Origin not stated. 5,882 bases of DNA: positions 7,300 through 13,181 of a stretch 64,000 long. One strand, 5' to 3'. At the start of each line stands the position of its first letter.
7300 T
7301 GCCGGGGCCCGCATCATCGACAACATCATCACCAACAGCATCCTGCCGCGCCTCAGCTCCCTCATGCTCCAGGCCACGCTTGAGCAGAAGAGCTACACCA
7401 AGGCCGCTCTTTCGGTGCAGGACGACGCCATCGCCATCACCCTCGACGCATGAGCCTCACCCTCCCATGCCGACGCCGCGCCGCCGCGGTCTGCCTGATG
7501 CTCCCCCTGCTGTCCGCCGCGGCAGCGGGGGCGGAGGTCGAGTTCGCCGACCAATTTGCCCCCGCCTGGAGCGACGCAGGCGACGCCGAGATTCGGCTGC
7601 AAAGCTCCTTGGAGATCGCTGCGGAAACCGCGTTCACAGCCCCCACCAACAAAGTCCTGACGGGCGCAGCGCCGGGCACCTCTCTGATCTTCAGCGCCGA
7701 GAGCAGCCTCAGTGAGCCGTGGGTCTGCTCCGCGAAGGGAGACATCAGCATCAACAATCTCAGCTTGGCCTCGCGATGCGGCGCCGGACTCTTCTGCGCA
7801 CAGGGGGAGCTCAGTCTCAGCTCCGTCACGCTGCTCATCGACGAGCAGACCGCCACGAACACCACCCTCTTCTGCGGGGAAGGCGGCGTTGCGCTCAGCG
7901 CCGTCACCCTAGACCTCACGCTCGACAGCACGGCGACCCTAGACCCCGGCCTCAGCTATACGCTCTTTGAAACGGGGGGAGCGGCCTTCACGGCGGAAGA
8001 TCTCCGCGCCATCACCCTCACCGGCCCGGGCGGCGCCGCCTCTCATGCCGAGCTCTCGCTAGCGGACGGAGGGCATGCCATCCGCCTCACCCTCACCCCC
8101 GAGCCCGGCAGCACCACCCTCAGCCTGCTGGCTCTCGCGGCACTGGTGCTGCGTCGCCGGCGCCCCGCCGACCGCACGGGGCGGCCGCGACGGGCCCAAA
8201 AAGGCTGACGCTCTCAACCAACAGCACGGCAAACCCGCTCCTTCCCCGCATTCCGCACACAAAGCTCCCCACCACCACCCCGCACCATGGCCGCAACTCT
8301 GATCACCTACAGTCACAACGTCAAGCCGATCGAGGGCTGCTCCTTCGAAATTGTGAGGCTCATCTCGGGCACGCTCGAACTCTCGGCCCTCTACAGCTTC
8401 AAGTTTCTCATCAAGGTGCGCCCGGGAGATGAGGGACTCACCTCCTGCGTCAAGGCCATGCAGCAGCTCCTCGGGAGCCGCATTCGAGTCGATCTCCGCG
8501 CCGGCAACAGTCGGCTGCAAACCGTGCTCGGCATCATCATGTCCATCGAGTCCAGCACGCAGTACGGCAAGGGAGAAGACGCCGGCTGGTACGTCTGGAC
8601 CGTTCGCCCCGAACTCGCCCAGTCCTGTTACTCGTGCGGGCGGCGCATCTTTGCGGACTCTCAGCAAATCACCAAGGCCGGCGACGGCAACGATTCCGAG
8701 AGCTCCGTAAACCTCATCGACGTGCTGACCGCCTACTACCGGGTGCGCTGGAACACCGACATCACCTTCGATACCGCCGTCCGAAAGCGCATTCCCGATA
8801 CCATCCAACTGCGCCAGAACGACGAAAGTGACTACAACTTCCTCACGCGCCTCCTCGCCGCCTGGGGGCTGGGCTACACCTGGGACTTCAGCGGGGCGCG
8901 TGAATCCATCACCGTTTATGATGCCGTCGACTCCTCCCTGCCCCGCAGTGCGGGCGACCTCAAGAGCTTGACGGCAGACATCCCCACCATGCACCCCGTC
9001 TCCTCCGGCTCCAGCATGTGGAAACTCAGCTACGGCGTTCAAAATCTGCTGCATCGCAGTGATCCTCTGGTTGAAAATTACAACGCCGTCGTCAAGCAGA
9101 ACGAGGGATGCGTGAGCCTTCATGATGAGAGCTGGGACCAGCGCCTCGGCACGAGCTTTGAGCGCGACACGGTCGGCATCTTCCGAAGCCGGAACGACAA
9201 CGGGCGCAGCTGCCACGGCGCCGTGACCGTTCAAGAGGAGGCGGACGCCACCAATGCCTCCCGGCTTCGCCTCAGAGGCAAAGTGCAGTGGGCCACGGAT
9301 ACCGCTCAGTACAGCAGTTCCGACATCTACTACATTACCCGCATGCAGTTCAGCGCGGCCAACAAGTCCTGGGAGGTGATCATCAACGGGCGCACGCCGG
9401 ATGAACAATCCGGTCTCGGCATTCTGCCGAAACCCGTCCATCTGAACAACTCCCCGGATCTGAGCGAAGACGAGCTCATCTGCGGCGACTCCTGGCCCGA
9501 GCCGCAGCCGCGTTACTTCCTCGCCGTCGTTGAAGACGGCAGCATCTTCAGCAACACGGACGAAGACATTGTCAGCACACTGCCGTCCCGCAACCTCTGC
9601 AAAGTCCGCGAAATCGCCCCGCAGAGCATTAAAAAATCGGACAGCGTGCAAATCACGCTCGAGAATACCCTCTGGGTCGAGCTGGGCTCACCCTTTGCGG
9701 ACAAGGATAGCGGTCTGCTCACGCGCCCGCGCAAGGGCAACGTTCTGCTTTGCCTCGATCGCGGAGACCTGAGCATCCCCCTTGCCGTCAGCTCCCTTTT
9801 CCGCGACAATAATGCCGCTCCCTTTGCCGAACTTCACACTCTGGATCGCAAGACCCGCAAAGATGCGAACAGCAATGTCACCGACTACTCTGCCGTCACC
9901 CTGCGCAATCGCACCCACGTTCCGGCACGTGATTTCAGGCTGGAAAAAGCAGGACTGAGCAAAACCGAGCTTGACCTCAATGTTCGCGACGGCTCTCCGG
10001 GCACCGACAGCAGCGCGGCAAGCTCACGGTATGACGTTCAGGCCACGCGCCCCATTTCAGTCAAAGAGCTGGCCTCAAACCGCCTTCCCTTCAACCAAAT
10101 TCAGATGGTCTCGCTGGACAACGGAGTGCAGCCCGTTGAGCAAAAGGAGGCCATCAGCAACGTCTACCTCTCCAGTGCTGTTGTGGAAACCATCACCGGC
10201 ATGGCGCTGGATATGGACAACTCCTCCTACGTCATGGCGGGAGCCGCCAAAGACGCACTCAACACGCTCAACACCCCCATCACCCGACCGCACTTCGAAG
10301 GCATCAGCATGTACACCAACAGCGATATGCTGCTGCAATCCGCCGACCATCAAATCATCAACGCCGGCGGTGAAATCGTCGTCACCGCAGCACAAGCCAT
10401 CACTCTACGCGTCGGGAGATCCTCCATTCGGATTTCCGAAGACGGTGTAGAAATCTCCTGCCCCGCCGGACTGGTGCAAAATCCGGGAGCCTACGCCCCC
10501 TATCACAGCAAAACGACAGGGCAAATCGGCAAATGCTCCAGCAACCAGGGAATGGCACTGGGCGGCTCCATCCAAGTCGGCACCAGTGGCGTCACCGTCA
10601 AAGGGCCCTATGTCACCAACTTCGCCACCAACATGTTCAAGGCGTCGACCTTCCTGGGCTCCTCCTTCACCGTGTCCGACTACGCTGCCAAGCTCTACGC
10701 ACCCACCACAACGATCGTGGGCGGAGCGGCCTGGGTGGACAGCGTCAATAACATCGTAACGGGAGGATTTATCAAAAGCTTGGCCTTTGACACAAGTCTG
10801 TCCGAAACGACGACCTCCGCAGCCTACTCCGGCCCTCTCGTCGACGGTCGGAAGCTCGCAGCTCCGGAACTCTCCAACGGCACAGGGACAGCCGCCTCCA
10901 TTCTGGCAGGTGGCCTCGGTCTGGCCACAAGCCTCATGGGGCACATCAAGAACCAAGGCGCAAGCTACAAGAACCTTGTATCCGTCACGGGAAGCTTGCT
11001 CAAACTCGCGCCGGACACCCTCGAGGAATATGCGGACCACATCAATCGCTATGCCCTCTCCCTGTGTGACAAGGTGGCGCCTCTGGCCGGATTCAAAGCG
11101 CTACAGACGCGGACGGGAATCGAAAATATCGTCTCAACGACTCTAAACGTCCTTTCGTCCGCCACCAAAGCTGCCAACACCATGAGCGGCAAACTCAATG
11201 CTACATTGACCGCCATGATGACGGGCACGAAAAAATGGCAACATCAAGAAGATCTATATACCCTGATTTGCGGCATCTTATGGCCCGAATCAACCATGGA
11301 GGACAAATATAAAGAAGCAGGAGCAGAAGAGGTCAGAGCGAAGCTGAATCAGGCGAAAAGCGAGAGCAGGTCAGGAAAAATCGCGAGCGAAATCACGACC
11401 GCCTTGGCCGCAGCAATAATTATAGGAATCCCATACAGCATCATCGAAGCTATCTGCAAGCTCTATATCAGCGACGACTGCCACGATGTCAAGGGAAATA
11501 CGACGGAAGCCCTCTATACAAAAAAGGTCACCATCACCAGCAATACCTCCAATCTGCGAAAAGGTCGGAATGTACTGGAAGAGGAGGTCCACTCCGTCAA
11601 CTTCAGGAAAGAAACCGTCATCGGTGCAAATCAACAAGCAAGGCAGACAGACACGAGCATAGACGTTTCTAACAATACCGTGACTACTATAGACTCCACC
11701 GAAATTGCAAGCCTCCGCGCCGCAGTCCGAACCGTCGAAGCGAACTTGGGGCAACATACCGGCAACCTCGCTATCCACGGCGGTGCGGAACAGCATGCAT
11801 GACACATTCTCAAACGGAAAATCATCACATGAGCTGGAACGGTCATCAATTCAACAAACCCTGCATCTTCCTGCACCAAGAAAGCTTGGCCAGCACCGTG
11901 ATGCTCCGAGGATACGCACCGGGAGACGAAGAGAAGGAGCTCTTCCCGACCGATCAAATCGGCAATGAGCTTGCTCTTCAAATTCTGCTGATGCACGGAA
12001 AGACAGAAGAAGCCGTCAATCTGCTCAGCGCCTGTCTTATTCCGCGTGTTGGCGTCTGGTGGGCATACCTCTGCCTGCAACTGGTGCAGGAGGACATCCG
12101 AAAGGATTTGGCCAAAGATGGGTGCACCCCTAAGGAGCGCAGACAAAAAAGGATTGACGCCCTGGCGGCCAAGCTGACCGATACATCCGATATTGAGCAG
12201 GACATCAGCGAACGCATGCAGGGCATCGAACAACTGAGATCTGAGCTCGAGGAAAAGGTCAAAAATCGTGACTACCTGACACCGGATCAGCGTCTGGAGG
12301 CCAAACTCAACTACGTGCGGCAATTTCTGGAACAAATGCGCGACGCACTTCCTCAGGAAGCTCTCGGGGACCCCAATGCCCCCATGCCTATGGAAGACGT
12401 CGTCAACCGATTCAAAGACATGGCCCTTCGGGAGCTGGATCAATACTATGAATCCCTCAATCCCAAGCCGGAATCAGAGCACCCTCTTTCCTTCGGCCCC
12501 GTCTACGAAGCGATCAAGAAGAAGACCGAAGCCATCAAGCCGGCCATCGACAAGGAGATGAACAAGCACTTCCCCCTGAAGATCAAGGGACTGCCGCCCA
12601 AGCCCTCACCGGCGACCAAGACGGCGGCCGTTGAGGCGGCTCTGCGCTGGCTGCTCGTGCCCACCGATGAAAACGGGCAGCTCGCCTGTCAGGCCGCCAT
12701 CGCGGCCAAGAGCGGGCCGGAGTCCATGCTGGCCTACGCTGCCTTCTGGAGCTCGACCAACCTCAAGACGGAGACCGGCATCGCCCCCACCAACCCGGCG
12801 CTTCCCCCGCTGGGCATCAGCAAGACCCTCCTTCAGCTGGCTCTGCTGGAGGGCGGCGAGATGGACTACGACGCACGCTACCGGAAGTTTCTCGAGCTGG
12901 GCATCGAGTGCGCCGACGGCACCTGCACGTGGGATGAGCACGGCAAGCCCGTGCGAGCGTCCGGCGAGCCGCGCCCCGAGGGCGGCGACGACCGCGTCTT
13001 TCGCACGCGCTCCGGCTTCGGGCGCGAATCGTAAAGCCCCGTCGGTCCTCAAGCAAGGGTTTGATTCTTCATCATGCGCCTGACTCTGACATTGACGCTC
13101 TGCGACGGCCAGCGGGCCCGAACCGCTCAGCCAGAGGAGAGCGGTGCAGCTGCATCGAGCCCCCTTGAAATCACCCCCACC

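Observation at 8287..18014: Tandem ~4.8-kb duplication of a 'vgrG + unknown 400-aa gene' cassette inside the T6SS cluster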

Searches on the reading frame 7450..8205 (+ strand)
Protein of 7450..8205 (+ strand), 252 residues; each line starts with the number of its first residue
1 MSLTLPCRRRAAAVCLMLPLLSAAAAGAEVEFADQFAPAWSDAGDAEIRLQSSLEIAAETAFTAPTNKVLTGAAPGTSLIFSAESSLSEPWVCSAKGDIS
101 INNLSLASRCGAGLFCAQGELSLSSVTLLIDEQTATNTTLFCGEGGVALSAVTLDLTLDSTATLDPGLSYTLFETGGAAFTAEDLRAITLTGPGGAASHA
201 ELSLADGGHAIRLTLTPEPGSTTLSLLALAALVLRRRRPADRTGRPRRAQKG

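Call 13: search_protein_families(library=pfam, proteins=[window:7450-8205:+], max_evalue=0.001)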
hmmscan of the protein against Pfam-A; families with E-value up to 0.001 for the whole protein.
window:7450-8205:+ (252 aa): 0 families

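Call 14: search_protein_families(library=ncbifam, proteins=[window:7450-8205:+], max_evalue=0.01)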
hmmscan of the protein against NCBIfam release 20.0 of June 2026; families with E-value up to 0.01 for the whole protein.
window:7450-8205:+ (252 aa): 2 families
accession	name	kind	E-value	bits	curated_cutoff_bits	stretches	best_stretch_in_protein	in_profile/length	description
NF033554.9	floc_PepA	equivalog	7.1e-05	22.7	80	1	78-238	94-259/261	flocculation-associated PEP-CTERM protein PepA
NF038129.1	PEP_NF038129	equivalog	0.0045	16.9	65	0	164-238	117-193/194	NF038129 family PEP-CTERM protein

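Call 30: search_protein_families(library=pfam, proteins=[window:7450-8205:+], max_evalue=1)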
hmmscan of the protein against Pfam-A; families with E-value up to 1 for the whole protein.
window:7450-8205:+ (252 aa): 2 families
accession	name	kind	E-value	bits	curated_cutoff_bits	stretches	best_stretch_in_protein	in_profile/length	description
PF07589.16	PEP-CTERM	-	0.0053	17.3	20.7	1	216-238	2-24/24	PEP-CTERM motif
PF23539.1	DUF7134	-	0.69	10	27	1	219-240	35-56/155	Domain of unknown function (DUF7134)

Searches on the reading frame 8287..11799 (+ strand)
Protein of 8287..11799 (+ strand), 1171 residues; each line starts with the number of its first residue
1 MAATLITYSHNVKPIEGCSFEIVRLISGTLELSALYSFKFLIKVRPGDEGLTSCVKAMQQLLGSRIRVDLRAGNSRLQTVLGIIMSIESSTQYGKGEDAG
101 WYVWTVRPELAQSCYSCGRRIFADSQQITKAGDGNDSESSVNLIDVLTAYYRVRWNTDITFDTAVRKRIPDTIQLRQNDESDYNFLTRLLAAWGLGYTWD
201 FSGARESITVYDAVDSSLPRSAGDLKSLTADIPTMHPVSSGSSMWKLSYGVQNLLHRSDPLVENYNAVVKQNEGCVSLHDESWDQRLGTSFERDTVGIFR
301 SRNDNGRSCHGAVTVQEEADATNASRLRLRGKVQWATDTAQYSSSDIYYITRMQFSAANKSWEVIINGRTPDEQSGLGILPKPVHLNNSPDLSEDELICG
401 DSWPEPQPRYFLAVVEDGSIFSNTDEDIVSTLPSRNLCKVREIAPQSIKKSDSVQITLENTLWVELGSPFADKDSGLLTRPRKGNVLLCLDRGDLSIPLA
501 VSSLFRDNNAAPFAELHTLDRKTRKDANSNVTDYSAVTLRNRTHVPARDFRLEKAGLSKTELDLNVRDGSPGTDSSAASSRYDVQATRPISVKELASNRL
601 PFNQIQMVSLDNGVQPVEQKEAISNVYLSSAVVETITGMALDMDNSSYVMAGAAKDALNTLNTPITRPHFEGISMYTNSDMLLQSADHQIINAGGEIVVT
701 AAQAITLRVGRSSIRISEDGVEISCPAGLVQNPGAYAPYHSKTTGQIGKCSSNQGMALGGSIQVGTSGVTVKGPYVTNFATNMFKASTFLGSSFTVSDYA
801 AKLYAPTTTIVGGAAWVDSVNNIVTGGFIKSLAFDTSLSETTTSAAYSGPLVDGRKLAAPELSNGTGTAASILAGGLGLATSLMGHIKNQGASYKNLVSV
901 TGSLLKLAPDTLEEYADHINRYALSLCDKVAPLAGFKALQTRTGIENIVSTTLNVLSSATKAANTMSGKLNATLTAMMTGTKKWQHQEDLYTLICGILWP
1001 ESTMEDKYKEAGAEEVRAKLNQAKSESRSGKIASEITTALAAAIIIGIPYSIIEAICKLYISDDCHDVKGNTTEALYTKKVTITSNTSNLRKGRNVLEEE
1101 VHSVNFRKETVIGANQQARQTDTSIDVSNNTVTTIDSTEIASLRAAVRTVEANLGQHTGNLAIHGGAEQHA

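Call 10: search_protein_families(library=pfam, proteins=[window:8287-11799:+], max_evalue=1)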
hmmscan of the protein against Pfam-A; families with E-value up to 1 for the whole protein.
window:8287-11799:+ (1171 aa): 3 families
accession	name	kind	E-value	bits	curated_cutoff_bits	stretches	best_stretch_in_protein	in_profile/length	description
PF05954.17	Phage_GPD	-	1.3e-10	41.4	30.1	1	59-223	24-167/305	Phage tail baseplate hub (GPD)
PF10106.14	DUF2345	-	4.5e-05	23.7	30.7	1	686-729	93-138/151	Uncharacterized protein conserved in bacteria (DUF2345)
PF04717.18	Phage_base_V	-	0.02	15.7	23.8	1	458-505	25-75/75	Type VI secretion system/phage-baseplate injector OB domain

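Call 14: search_protein_families(library=ncbifam, proteins=[window:8287-11799:+], max_evalue=0.01)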
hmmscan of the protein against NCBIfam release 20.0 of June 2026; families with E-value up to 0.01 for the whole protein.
window:8287-11799:+ (1171 aa): 2 families
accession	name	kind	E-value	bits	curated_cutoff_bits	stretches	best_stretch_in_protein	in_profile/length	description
TIGR03361.1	VI_Rhs_Vgr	subfamily_domain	3.9e-09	35.6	186.35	1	56-218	40-181/513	type VI secretion system tip protein TssI/VgrG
TIGR01646.1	vgr_GE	subfamily_domain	1.2e-05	24.5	121.8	0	61-219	34-172/480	type VI secretion system tip protein VgrG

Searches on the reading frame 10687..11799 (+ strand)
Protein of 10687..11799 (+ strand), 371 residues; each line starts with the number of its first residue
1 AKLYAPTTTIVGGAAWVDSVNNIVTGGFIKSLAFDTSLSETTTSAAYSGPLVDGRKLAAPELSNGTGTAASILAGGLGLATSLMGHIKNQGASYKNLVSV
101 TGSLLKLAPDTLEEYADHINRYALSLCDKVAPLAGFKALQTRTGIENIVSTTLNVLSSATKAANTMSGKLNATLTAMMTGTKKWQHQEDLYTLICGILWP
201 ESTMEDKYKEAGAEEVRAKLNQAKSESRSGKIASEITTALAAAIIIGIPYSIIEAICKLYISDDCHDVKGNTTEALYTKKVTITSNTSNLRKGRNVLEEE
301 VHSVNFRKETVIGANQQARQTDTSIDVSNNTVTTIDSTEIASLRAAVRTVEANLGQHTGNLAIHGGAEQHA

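Call 30: search_protein_families(library=pfam, proteins=[window:10687-11799:+], max_evalue=1)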
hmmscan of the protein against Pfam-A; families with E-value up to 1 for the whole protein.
window:10687-11799:+ (371 aa): 2 families
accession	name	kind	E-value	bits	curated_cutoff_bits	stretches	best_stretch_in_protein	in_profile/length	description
PF04088.18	Peroxin-13_N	-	0.088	13.5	22.3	1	168-253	53-143/146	Peroxin 13, N-terminal region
PF21300.2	LbR_Ice_bind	-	0.11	13.1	30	1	261-333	24-96/97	Grass antifreeze beta roll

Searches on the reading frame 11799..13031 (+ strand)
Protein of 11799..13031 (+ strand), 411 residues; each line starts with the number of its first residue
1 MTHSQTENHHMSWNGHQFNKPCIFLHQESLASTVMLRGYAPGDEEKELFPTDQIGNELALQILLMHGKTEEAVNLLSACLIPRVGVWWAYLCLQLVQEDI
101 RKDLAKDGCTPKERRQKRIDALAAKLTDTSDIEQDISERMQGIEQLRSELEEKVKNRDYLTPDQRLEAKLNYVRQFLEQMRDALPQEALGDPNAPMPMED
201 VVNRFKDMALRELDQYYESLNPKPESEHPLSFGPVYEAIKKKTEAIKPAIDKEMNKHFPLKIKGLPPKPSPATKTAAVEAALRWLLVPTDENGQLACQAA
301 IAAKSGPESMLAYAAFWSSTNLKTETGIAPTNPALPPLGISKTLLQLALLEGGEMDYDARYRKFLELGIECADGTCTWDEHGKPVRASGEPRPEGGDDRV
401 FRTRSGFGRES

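Call 10: search_protein_families(library=pfam, proteins=[window:11799-13031:+], max_evalue=1)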
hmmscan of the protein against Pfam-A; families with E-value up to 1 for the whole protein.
window:11799-13031:+ (411 aa): 7 families
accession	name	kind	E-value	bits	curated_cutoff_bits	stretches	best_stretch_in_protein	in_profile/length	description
PF22011.2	DUF6931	-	1.1e-19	71.4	27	2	269-372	42-145/145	Family of unknown function (DUF6931)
PF00435.27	Spectrin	-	0.037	14.9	29.9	1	112-157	53-99/105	Spectrin repeat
PF15884.10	QIL1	-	0.067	14.2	26.6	0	237-272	15-49/77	MICOS complex subunit MIC13, QIL1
PF20003.4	fvmX5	-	0.084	13.2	24.2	1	117-192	85-162/187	FtsH ternary system domain X5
PF13093.11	FTA4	-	0.13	12.5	24.8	1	110-181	119-190/199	Kinetochore complex Fta4 of Sim4 subunit, or CENP-50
PF06009.19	Laminin_II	-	0.17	12.4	33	0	116-183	37-105/138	Laminin Domain II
PF22520.2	Crb2_Tudor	-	0.29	11.5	26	1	35-78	17-58/62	Crb2, Tudor domain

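Call 14: search_protein_families(library=ncbifam, proteins=[window:11799-13031:+], max_evalue=0.01)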
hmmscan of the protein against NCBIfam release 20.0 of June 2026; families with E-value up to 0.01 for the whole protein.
window:11799-13031:+ (411 aa): 0 families
